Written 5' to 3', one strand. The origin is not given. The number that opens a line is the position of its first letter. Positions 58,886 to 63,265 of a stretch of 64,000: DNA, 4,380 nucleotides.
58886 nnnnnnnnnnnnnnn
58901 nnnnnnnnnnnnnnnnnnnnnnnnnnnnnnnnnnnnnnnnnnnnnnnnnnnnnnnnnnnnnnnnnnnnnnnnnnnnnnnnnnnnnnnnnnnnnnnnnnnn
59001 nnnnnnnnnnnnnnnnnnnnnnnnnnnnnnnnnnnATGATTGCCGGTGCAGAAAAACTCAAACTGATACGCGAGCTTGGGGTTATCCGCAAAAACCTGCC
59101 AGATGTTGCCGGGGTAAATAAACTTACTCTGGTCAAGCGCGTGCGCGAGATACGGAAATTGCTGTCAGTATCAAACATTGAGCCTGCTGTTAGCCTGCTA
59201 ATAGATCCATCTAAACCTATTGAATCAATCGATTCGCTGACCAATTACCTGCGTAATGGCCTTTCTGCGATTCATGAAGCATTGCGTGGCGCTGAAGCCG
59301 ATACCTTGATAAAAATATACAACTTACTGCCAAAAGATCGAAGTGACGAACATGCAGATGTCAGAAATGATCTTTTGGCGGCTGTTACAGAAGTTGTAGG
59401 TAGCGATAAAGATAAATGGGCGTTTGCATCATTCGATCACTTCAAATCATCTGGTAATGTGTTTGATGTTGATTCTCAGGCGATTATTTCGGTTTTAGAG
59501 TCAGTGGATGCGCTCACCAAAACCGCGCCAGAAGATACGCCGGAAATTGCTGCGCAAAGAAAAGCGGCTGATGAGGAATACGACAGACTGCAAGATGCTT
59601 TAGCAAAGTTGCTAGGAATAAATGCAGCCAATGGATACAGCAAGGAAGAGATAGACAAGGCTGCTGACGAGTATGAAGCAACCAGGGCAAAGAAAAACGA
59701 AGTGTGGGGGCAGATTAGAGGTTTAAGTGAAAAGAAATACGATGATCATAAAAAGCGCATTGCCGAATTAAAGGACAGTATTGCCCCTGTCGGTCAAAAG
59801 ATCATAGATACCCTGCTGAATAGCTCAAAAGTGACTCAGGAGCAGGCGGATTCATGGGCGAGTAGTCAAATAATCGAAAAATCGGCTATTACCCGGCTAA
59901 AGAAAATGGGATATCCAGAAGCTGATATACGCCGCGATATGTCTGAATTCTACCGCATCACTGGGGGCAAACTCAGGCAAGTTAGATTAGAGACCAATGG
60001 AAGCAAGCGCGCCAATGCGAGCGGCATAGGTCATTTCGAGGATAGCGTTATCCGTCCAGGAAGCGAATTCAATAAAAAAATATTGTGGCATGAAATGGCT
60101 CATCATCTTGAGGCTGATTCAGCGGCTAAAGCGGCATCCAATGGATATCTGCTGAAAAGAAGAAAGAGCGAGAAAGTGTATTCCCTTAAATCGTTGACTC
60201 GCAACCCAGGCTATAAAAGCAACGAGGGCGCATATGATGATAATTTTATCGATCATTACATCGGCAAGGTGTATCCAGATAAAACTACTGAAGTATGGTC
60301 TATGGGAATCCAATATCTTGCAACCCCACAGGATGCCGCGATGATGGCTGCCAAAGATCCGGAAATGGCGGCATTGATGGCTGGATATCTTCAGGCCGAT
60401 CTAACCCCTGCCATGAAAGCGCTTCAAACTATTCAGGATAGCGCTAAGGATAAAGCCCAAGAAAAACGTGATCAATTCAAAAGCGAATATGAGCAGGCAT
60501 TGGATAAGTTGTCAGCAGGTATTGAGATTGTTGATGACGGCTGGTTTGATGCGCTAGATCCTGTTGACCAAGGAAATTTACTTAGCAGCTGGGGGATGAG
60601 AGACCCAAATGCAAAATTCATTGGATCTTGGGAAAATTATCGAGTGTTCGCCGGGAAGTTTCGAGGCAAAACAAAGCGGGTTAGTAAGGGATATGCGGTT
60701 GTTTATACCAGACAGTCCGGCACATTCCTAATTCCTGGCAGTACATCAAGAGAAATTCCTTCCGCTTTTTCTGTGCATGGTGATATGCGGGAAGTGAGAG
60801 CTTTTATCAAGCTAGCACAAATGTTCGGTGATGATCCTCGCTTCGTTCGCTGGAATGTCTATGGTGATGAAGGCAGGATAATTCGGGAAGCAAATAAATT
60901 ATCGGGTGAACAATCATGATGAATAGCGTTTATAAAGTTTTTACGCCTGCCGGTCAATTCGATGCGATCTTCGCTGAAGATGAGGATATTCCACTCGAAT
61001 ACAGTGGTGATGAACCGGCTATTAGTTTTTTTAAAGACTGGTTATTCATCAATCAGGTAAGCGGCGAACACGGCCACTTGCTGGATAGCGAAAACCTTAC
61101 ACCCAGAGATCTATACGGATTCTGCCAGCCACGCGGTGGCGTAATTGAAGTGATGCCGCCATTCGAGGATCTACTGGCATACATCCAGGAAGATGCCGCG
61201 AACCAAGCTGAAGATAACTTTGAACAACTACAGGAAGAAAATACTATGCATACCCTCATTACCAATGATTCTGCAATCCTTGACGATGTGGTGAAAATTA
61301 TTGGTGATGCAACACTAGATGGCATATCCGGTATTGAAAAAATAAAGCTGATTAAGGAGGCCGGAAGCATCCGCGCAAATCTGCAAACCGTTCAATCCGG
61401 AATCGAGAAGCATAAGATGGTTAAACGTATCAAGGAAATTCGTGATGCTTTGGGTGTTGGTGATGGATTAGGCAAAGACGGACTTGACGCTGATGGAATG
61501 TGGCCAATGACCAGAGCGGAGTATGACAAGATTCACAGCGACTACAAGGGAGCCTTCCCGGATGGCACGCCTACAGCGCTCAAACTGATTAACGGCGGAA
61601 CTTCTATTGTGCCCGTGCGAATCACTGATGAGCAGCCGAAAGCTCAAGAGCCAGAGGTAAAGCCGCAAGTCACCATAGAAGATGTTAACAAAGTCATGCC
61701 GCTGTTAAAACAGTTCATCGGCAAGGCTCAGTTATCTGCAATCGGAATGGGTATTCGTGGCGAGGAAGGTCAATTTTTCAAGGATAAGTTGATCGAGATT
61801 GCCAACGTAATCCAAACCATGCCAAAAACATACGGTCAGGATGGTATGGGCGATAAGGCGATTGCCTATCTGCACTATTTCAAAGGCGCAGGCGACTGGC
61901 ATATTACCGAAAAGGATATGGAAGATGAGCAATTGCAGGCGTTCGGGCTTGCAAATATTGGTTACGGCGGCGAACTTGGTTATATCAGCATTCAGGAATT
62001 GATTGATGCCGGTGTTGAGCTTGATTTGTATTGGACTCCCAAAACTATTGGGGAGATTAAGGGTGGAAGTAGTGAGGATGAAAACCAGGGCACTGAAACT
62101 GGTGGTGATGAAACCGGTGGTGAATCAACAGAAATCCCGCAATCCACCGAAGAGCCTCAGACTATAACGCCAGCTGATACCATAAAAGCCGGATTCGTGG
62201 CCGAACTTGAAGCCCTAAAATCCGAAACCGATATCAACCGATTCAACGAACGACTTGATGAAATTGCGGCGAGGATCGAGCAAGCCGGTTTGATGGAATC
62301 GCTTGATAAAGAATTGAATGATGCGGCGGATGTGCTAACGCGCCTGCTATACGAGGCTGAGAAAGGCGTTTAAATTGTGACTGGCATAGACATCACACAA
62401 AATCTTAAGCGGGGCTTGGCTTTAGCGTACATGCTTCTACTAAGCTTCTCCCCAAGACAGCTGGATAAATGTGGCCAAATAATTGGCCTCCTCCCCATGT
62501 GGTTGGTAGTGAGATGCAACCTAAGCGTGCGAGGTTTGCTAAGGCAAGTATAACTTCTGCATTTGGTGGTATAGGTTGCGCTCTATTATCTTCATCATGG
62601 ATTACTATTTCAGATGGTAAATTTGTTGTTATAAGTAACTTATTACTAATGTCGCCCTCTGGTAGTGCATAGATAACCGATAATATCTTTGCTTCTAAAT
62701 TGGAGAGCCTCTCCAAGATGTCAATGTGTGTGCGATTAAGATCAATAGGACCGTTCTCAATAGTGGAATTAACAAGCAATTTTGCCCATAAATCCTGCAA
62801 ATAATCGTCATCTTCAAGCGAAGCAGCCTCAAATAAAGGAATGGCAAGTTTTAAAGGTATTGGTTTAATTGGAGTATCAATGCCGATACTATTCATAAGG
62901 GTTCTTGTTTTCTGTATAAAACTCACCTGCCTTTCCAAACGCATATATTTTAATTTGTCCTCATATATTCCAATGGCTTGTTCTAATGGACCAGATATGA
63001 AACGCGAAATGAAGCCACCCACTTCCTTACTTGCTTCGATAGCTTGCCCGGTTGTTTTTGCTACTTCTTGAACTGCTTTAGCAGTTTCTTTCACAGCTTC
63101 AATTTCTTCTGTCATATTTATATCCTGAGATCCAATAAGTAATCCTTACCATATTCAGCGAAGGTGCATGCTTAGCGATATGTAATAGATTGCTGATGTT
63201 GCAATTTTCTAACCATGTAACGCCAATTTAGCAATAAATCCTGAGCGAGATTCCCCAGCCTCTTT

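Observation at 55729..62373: Dar-like injected-protein operon with a domain set unlike P1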

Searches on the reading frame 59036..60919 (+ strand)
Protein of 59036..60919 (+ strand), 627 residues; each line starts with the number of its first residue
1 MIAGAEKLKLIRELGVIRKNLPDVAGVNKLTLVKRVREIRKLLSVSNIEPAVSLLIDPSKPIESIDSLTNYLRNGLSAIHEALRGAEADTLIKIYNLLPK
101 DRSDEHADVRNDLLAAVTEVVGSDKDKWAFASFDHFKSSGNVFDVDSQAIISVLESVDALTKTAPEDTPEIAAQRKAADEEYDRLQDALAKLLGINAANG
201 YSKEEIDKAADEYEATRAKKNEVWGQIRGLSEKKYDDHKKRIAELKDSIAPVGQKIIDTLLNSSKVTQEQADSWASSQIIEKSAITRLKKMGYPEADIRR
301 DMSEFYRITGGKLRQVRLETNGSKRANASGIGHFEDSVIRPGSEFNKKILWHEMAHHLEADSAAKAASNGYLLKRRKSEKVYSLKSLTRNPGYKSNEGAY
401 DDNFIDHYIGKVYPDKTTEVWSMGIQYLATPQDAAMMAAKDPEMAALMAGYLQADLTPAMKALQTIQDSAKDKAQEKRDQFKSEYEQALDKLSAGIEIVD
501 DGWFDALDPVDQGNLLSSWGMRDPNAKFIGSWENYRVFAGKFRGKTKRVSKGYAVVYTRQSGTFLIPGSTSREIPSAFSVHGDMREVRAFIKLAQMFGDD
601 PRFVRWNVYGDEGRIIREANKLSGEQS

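Call 3: search_protein_families(library=pfam, proteins=[window:59036-60919:+], max_evalue=0.01)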
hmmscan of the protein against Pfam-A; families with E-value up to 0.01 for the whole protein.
window:59036-60919:+ (627 aa): 0 families

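Call 4: search_protein_families(library=phrogs, proteins=[window:59036-60919:+], max_evalue=0.001)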
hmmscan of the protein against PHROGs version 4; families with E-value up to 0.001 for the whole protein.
window:59036-60919:+ (627 aa): 4 families
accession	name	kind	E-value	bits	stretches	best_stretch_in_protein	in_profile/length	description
phrog_20397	-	unknown function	9.4e-50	170.9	1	237-508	219-487/589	-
phrog_2299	-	unknown function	4.2e-15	55.7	1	237-418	763-935/995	-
phrog_33618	-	unknown function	8.3e-14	52.6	1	349-445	281-376/386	-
phrog_8561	-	unknown function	2.4e-05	24.4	1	331-433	361-462/497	-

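Call 42: search_solved_structures(query=window:59036-60919:+, max_evalue=1)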
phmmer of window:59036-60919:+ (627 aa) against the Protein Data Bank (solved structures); distinct sequences matched with E-value up to 1: 0.

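Call 49: find_homologous_proteins(query=window:59036-60919:+, max_evalue=0.001)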
Query window:59036-60919:+ (627 aa): 54 proteins with E <= 0.001 among 8000 candidates.
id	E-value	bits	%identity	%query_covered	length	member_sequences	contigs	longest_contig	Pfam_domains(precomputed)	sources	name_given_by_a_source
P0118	0.0e+0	1389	100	100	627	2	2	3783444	-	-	-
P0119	0.0e+0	1119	81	100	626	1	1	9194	-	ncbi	-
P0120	1.6e-298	1010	74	100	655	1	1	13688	-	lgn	-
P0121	9.9e-287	971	71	100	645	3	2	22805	-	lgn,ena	-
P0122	1.5e-276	937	68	100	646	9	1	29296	-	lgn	-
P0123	7.4e-276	935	68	100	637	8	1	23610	-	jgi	-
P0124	4.2e-274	929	68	100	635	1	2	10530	-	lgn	-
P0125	1.6e-270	917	68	100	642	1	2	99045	-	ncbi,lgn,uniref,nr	ncbi:hypothetical protein [Nitrosomonas sp.]|uniref:hypothetical protein n=1 Tax=Nitrosomonas sp. Ta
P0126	1.5e-269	914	66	100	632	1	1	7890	-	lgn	-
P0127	1.5e-268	911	66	100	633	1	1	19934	-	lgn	-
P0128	2.1e-268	910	67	100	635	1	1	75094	-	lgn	-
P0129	5.1e-258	876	65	100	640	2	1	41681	-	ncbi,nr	ncbi:MAG: hypothetical protein LV471_09205 [Nitrosomonas sp.]|nr:hypothetical protein [Nitrosomonas 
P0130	2.4e-250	850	61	100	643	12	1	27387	-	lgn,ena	-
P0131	6.1e-231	786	59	100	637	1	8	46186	-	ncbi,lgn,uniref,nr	ncbi:hypothetical protein [Nitrosomonas sp.]|uniref:hypothetical protein n=1 Tax=Nitrosomonas sp. Ta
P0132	2.5e-227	774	57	100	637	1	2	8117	-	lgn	-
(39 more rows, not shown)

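Call 57: predict_structure(alignment_id=A1)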
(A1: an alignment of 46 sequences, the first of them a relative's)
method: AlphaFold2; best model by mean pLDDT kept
length: 627 residues; sequences in the alignment: 46
mean_pLDDT: 89.1   pTM: 0.74
mean pLDDT of the five models: 89.1, 89.1, 87.6, 87.1, 86.2
residues with pLDDT >= 90: 409; 70-90: 191; 50-70: 16; < 50: 11
segments of 3 or more residues with pLDDT < 50: 45-50, 625-627
pLDDT, mean of each block of 10 residues (from residue 1): 64 79 76 78 52 79 92 88 92 90 87 91 85 93 86 93 87 93 94 79 85 93 93 91 94 94 92 94 93 96 96 90 89 87 94 94 95 93 92 91 92 91 96 95 94 92 88 85 93 93 94 90 94 96 84 94 91 92 94 94 90 91 57
secondary structure, 60 per line:
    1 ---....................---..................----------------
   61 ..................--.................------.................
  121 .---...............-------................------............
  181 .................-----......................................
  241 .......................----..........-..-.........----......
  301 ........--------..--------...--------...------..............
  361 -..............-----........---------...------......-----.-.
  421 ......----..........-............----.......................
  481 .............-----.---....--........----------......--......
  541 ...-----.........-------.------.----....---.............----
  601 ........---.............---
elements in order: H4-23 H27-44 H61-78 H81-97 H104-121 H125-139 H147-162 H169-197 H203-263 H268-277 H282-290 H295-308 E327-329 E338-340 H347-360 H362-375 E381-383 H384-388 E398-400 H407-410 H420-426 H431-440 H442-453 H458-493 H503-506 H509-516 E527-532 E535-543 E549-557 E577-580 H584-596 H601-608 H612-624

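Call 60: fold_search(model_id=the predicted structure, library=pdb)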
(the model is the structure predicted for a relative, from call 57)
No match with E <= 0.001 here; weaker rows may still be real.
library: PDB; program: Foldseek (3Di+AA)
matches with E <= 10: 500; with E <= 0.001: 0
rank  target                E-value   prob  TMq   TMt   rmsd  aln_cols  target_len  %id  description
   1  5ot4_D                1.6e-01  0.08  0.07  0.06  42.4       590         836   13  Structure of the Legionella pneumophila effector RidL (1-866) (released 2017-12-13)
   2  9exk                  2.6e-01  0.08  0.10  0.07  28.9       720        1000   12  Scalable protein design using hallucination in a relaxed sequence space (released 2024-10-16)
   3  3ahm_A                4.9e-01  0.13  0.10  0.10  30.3       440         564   10  Pz peptidase a (released 2010-08-25)
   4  6uwf                  6.4e-01  0.05  0.08  0.11  28.8       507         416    8  GltPh in complex with L-aspartate and sodium ions in outward-facing state (released 2020-06-03)
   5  9cjj_A                6.7e-01  0.02  0.08  0.05  39.1       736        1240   11  Cas12a:gRNA:DNA (Acidaminococcus sp.) with 0 RNA:DNA base pairs, structure 3 (released 2025-01-08)
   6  3aho_B                7.0e-01  0.10  0.09  0.10  29.8       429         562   10  PZ PEPTIDASE A with inhibitor 2 (released 2010-09-01)
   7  2b1e                  7.3e-01  0.06  0.09  0.10  47.1       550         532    8  The structures of exocyst subunit Exo70p and the Exo84p C-terminal domains reveal a common motif (released 2005-11-01)
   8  6ek7                  7.3e-01  0.20  0.12  0.20  24.2       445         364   12  YaxA from Yersinia enterocolitica (released 2018-05-16)
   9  8rez_A                7.3e-01  0.21  0.11  0.12  24.9       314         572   10  BmrA E504-apo (released 2025-01-01)
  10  9bv3_f                7.6e-01  0.06  0.10  0.10  29.3       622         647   11  M1B Midnolin-Proteasome (released 2025-06-11)
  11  6dt6                  8.7e-01  0.07  0.06  0.09  13.1       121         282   11  Crystal Structure of the YopH PTP1B Chimera 3 PTPase bound to vanadate (released 2018-08-29)
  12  3c2g_A                9.5e-01  0.05  0.08  0.08  33.9       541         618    8  Crystal complex of SYS-1/POP-1 at 2.5A resolution (released 2008-05-20)
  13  4rv1_C                9.5e-01  0.04  0.06  0.08  30.7       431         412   14  Crystal Structure of Engineered Protein. Northeast Structural Genomics Consortium (NESG) Target OR497. (released 2014-12-10)
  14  6jxc                  9.9e-01  0.13  0.09  0.04  25.6       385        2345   11  Tel1 kinase butterfly symmetric dimer (released 2019-07-03)
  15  4ojj_B                1.1e+00  0.21  0.10  0.20  26.2       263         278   14  Structure of C-terminal domain from S. cerevisiae Pat1 decapping activator (Space group : P212121) (released 2014-10-08)
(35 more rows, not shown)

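Call 99: search_protein_families(library=padloc, proteins=[window:59036-60919:+], max_evalue=0.001)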
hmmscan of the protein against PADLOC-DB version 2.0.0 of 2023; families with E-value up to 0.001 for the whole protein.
window:59036-60919:+ (627 aa): 0 families

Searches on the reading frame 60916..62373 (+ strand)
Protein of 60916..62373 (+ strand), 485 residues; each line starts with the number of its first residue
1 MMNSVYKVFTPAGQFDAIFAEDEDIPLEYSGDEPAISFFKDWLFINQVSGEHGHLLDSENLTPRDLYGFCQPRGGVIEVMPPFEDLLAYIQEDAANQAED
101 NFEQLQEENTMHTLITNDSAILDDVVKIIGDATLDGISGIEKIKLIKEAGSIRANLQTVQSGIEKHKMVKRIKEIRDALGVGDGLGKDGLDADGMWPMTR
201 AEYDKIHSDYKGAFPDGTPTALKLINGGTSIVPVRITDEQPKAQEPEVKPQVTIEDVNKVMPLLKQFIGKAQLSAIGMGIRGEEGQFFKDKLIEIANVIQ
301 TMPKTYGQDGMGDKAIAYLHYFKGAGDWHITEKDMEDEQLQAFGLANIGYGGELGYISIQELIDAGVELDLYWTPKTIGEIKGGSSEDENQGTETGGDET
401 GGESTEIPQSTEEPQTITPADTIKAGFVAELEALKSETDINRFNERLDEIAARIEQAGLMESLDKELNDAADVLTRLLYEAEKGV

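Call 3: search_protein_families(library=pfam, proteins=[window:60916-62373:+], max_evalue=0.01)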
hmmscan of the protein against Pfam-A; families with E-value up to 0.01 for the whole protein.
window:60916-62373:+ (485 aa): 1 family
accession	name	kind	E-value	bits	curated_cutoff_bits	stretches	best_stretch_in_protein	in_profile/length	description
PF11171.13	DUF2958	-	0.00013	22.7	21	1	315-367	27-79/111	Protein of unknown function (DUF2958)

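Call 4: search_protein_families(library=phrogs, proteins=[window:60916-62373:+], max_evalue=0.001)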
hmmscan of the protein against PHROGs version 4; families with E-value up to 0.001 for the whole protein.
window:60916-62373:+ (485 aa): 1 family
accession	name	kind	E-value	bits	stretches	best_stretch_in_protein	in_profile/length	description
phrog_5203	-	unknown function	3.1e-23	83.4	1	263-381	13-133/140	-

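Call 43: search_solved_structures(query=window:60916-62373:+, max_evalue=1)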
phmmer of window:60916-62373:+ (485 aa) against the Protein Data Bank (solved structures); distinct sequences matched with E-value up to 1: 1.
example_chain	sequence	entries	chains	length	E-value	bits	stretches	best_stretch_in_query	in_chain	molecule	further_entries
2opj_A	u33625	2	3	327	0.66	12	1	131-201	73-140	O-succinylbenzoate-CoA synthase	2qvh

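Call 48: find_homologous_proteins(query=window:60916-62373:+, max_evalue=0.001)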
Query window:60916-62373:+ (485 aa): 117 proteins with E <= 0.001 among 8000 candidates.
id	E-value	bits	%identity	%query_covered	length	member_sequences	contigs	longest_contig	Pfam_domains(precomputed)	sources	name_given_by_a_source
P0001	0.0e+0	1082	100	100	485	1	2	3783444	-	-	-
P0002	2.6e-275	932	87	100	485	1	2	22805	-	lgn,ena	-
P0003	7.2e-266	901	87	76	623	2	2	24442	-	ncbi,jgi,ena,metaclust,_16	metaclust:\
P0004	1.7e-265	899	87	75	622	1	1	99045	-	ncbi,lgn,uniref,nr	ncbi:hypothetical protein [Nitrosomonas sp.]|uniref:hypothetical protein n=1 Tax=Nitrosomonas sp. Ta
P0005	5.3e-262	888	87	75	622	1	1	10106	-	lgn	-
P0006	6.0e-244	828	87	57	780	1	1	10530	-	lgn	-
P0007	4.2e-235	799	75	100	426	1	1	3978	-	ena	-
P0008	3.2e-227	773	91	48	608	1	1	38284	PF11171.14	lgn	-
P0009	8.9e-225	765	75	100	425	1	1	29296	-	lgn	-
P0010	8.2e-221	752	82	52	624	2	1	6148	PF18798.7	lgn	-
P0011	1.7e-218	744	75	76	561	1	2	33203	PF11171.14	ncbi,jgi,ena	-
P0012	3.7e-216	737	92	48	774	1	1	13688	PF18798.7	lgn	-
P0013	1.4e-214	731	73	76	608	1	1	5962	-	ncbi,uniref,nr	ncbi:DUF2958 domain-containing protein [Nitrosomonas supralitoralis]|uniref:Uncharacterized protein 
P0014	2.3e-211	721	73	76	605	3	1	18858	-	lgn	-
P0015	1.2e-209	715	85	47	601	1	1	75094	PF11171.14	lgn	-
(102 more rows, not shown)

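Call 59: predict_structure(alignment_id=A2)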
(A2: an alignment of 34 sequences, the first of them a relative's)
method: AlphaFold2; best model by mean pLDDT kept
length: 485 residues; sequences in the alignment: 34
mean_pLDDT: 69.6   pTM: 0.34
mean pLDDT of the five models: 69.6, 68.9, 68.3, 65.9, 62.6
residues with pLDDT >= 90: 33; 70-90: 265; 50-70: 89; < 50: 98
segments of 3 or more residues with pLDDT < 50: 97-137, 182-186, 239-248, 384-418
pLDDT, mean of each block of 10 residues (from residue 1): 79 87 75 89 77 75 73 65 71 49 37 32 34 42 66 67 60 63 53 83 86 89 76 77 42 85 89 80 78 90 73 87 88 74 81 83 88 87 45 26 27 38 77 85 83 78 80 77 63
secondary structure, 60 per line:
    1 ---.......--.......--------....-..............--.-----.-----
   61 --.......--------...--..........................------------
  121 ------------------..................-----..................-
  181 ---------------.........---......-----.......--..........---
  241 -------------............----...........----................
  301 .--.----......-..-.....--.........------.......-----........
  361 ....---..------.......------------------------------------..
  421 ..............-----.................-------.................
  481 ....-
elements in order: E4-10 E13-19 E28-31 H33-46 H63-69 E78-80 H83-108 H139-156 H162-179 E196-199 H200-204 E211-213 E219-225 E228-237 H254-265 H270-280 H285-301 H309-314 E319-323 E326-334 E341-347 E353-358 H359-364 H378-382 H419-434 H440-456 H464-484

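Call 63: fold_search(model_id=the predicted structure, library=pdb)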
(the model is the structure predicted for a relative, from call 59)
No match with E <= 0.001 here; weaker rows may still be real.
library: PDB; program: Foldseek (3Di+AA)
matches with E <= 10: 500; with E <= 0.001: 0
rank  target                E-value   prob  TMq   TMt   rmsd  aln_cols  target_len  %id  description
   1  1g4u_S                2.0e-01  0.08  0.08  0.10  24.3       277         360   10  CRYSTAL STRUCTURE OF THE SALMONELLA TYROSINE PHOSPHATASE AND GTPASE ACTIVATING PROTEIN SPTP BOUND TO RAC1 (released 2001-01-24)
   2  9mzh_A                3.2e-01  0.05  0.08  0.04  24.1       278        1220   10  Cryo-EM structure of the Nipah virus polymerase containing the connecting domain (released 2025-07-30)
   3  4tr8_A                3.3e-01  0.09  0.06  0.07  10.9        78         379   13  Crystal structure of DNA polymerase sliding clamp from Pseudomonas aeruginosa (released 2014-09-10)
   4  9fnd_Y                3.3e-01  0.09  0.09  0.12  15.1       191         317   11  Transcriptional activator PafBC bound to mycobacterial RNA polymerase (released 2025-02-12)
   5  4ohh                  3.7e-01  0.04  0.07  0.07  30.6       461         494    7  LEOPARD Syndrome-Associated SHP2/Q506P mutant (released 2014-09-24)
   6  8dk9_A                3.7e-01  0.11  0.06  0.08  10.3        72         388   15  Sliding-clamp-DinX peptide (released 2023-01-18)
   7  9cgi_A                3.7e-01  0.05  0.08  0.04  23.9       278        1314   10  Cryo-EM structure of the Nipah Virus polymerase (L) protein in complex with the tetrameric phosphoprotein (P) (released 2024-09-18)
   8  9cro_I                4.3e-01  0.23  0.06  0.22  22.6       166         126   10  Post-targeting aCascade Type IA CRISPR-Cas Surveillance Complexes (released 2025-08-13)
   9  7evp_A                5.1e-01  0.06  0.07  0.08  17.0       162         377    8  Cryo-EM structure of the Gp168-beta-clamp complex (released 2022-02-16)
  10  4tr8_B                5.4e-01  0.08  0.06  0.07  10.9        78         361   13  Crystal structure of DNA polymerase sliding clamp from Pseudomonas aeruginosa (released 2014-09-10)
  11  8djq_A                5.4e-01  0.09  0.07  0.08   9.9        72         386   17  Sliding-clamp-DnaE1 peptide (released 2023-01-18)
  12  9crp_H                5.4e-01  0.20  0.06  0.21  22.5       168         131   11  Post-targeting aCascade Type IA CRISPR-Cas Surveillance Complexes (released 2025-08-13)
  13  9crq_L                5.4e-01  0.20  0.06  0.21  22.5       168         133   11  Post-targeting aCascade Type IA CRISPR-Cas Surveillance Complexes (released 2025-08-13)
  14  7t4r_F                5.7e-01  0.28  0.08  0.29  14.4       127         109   15  CryoEM structure of the HCMV Pentamer gH/gL/UL128/UL130/UL131A in complex with THBD and neutralizing fabs MSL-109 and  (released 2022-03-23)
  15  6pth_A                6.0e-01  0.08  0.06  0.08  11.1        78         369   12  Crystal structure of a DnaN sliding clamp (DNA polymerase III subunit beta) from Pseudomonas aeruginosa bound to grise (released 2019-08-07)
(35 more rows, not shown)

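Call 99: search_protein_families(library=padloc, proteins=[window:60916-62373:+], max_evalue=0.001)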
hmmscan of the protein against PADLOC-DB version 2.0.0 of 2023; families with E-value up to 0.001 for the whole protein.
window:60916-62373:+ (485 aa): 0 families

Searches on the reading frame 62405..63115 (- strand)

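Call 3: search_protein_families(library=pfam, proteins=[window:62405-63115:-], max_evalue=0.01)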
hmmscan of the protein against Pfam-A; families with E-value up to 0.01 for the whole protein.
window:62405-63115:- (236 aa): 1 family
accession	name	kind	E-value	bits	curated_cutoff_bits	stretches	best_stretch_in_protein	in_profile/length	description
PF14337.13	Abi_alpha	-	9.6e-19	68.6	29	1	75-206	15-148/196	Abortive infection alpha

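Call 4: search_protein_families(library=phrogs, proteins=[window:62405-63115:-], max_evalue=0.001)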
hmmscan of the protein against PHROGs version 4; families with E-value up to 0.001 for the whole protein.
window:62405-63115:- (236 aa): 1 family
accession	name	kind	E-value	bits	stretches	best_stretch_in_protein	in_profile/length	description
phrog_2232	-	unknown function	7.9e-08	33.1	1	51-202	39-191/257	-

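Call 99: search_protein_families(library=padloc, proteins=[window:62405-63115:-], max_evalue=0.001)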
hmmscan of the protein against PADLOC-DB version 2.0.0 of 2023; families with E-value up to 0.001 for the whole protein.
window:62405-63115:- (236 aa): 3 families
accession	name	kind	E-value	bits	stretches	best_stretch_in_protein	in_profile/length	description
PDLC05025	PDC-S47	-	1.4e-08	32.9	1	1-205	1-204/263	-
PDLC05026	PDC-S47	-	5.3e-06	24.2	1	83-148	73-138/257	-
PDLC05024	PDC-S47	-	9.8e-06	23.3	1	71-154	68-150/265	-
